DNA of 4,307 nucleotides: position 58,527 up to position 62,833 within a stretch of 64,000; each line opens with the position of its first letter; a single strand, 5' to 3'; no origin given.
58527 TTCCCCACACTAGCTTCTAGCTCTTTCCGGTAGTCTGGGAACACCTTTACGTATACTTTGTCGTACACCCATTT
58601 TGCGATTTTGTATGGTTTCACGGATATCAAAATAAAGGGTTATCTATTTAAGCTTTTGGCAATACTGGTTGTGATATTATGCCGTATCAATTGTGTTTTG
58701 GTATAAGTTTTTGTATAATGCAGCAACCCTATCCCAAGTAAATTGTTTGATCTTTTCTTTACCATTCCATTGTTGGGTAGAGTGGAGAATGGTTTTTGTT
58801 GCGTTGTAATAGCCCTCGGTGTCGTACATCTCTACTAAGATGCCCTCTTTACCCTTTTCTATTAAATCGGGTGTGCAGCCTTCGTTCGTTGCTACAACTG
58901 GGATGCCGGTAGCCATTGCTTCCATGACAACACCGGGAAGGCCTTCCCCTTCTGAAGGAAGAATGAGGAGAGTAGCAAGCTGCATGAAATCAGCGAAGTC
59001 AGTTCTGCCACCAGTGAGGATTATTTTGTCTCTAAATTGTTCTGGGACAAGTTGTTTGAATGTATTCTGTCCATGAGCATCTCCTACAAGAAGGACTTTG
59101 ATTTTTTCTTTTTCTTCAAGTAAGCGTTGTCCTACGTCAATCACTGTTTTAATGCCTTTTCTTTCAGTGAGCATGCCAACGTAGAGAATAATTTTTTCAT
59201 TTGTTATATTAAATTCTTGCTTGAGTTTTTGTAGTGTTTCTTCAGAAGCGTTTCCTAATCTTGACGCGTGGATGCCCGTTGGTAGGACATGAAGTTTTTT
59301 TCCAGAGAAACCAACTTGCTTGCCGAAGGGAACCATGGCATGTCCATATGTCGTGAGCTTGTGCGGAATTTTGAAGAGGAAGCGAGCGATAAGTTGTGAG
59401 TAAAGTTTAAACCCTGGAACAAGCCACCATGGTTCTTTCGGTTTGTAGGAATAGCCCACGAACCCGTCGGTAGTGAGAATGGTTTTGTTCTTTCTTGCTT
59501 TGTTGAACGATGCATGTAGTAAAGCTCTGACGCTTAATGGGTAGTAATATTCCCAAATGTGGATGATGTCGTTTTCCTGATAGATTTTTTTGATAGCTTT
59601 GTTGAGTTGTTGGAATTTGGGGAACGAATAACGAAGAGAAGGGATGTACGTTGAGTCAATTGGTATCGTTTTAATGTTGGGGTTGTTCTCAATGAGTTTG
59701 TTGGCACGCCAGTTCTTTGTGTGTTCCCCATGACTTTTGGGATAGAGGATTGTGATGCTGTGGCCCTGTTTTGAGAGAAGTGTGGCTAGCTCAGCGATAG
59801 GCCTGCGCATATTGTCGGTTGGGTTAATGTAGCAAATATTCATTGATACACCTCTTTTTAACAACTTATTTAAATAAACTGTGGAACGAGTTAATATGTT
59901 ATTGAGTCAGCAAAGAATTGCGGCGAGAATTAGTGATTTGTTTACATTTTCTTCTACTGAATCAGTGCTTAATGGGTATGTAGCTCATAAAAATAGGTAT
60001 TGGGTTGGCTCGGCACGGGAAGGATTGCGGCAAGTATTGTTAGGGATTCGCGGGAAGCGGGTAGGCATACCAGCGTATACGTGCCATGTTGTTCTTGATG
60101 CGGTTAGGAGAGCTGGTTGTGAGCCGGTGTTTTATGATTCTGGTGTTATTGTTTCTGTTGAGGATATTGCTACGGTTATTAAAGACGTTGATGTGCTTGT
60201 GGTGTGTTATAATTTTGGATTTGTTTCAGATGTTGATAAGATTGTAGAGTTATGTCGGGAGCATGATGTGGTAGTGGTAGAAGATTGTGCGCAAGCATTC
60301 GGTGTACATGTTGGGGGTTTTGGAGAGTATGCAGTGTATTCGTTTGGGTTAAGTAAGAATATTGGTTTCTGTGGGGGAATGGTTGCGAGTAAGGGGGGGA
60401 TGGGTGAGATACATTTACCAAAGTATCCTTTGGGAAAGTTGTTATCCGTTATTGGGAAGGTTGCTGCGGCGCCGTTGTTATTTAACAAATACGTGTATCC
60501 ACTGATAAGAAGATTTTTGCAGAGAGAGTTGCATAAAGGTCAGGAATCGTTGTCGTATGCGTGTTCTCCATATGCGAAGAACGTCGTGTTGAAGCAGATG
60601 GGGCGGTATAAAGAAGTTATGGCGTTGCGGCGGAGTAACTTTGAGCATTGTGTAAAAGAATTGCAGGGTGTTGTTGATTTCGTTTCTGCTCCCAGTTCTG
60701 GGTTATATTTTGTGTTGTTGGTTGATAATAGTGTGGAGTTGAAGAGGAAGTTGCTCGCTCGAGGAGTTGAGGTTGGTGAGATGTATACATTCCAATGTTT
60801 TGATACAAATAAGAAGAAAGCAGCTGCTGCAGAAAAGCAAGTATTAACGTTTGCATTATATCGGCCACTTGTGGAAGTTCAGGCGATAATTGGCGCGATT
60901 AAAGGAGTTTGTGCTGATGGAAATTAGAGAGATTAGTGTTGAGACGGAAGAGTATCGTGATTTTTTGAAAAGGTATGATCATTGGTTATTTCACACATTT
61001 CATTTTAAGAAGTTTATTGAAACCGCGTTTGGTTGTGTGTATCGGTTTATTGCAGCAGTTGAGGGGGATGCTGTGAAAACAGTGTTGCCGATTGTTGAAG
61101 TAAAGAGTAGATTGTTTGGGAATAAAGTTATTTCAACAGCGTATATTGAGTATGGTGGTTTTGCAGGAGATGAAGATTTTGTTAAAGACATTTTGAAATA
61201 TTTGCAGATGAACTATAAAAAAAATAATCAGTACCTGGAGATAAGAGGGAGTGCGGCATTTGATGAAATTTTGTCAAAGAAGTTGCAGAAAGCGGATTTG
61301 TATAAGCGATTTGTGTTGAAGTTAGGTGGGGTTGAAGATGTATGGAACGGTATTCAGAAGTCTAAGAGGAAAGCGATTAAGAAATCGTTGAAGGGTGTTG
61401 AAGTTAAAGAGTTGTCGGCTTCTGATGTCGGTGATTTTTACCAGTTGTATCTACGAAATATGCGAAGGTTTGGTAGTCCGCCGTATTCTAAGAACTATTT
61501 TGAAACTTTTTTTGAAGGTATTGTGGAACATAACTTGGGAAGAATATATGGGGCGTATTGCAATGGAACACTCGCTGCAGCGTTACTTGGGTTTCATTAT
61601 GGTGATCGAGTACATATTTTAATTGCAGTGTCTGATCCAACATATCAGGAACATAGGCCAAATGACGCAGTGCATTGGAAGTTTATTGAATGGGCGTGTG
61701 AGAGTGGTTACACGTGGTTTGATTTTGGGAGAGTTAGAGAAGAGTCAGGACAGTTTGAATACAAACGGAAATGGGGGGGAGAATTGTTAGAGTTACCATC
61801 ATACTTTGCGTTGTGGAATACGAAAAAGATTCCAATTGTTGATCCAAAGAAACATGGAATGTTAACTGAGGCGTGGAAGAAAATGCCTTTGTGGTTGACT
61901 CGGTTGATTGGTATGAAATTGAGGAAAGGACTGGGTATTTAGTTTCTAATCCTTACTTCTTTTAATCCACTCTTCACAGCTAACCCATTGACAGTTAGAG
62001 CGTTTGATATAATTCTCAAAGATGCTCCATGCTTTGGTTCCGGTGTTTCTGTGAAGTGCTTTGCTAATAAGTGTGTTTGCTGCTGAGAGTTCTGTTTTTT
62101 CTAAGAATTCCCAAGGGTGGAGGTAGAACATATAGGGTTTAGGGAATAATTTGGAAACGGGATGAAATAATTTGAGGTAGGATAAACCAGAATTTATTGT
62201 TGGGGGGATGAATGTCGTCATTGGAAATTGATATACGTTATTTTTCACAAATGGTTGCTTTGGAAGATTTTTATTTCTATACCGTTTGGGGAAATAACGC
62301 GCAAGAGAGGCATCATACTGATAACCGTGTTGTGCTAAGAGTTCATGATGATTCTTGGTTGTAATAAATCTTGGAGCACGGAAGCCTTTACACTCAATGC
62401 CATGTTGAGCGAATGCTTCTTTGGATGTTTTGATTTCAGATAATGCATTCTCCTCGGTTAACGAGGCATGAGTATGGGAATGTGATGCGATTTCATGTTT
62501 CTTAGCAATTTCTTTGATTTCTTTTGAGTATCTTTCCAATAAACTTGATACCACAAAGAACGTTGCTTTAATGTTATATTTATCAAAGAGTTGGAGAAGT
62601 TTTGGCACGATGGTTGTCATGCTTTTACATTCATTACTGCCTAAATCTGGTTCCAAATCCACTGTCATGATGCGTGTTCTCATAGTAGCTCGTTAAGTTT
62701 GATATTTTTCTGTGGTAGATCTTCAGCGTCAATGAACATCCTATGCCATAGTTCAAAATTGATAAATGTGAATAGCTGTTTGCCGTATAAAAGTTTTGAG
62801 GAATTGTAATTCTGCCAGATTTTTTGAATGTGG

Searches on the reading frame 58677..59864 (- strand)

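Call 8: search_protein_families(library=pfam, proteins=[window:58677-59864:-], max_evalue=0.01)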
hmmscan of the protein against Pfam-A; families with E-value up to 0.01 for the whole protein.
window:58677-59864:- (395 aa): 4 families
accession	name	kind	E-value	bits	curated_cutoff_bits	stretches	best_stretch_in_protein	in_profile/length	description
PF13692.12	Glyco_trans_1_4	-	1.9e-28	99.9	27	1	224-361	2-141/142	Glycosyl transferases group 1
PF00534.26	Glycos_transf_1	-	4.9e-28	98.3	26.4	1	214-363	5-159/172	Glycosyl transferases group 1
PF13439.12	Glyco_transf_4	-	1e-08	35.8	28.5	1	23-202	8-170/170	Glycosyltransferase Family 4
PF20706.3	GT4-conflict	-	0.00011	21.8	26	1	287-335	272-320/385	Family 4 Glycosyltransferase in conflict systems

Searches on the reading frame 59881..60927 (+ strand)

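Call 8: search_protein_families(library=pfam, proteins=[window:59881-60927:+], max_evalue=0.01)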
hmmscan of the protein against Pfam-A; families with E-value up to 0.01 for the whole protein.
window:59881-60927:+ (348 aa): 2 families
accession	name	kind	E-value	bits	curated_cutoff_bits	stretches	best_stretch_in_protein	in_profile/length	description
PF01041.23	DegT_DnrJ_EryC1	-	5.3e-17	62.5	19.8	1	27-171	30-187/360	DegT/DnrJ/EryC1/StrS aminotransferase family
PF00266.25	Aminotran_5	-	0.0064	16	21.5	0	111-162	151-204/371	Aminotransferase class-V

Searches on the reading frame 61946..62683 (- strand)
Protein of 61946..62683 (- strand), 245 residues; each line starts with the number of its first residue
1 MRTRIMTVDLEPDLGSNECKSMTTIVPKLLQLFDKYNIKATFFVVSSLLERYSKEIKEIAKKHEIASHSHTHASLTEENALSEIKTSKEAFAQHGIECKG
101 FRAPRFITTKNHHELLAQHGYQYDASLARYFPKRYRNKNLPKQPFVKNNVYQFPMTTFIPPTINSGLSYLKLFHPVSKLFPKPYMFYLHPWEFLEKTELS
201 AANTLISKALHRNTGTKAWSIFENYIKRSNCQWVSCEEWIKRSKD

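Call 8: search_protein_families(library=pfam, proteins=[window:61946-62683:-], max_evalue=0.01)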
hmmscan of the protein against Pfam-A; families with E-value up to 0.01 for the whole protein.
window:61946-62683:- (245 aa): 4 families
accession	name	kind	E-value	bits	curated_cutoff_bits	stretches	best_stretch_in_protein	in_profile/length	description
PF01522.26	Polysacc_deac_1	-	8.8e-18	64.9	23.1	1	23-123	18-123/124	Polysaccharide deacetylase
PF10096.14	DUF2334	-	4.8e-05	23.5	26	1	33-190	25-188/203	Uncharacterized protein conserved in bacteria (DUF2334)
PF22537.1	WbmS-like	-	0.0014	19.1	27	1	25-155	12-135/186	Polysaccharide deacetylase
PF11959.13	DUF3473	-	0.0021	18.5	29.6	1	180-240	71-129/130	Domain of unknown function (DUF3473)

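Call 88: find_encoding_contigs(protein=window:61946-62683:-, flank=10000, max_places=1)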
Protein window:61946-62683:- (245 aa): 4 contigs read that carry it; 1 place shown.
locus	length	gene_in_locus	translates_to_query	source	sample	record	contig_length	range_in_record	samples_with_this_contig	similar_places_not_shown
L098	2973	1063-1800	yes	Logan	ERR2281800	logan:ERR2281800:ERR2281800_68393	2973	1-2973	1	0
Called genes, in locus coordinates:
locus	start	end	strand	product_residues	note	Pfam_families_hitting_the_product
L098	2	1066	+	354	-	?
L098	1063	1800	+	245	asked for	PF01522:Polysacc_deac_1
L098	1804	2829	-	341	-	PF02388:FemAB (faint), PF13480:Acetyltransf_6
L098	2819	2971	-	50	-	?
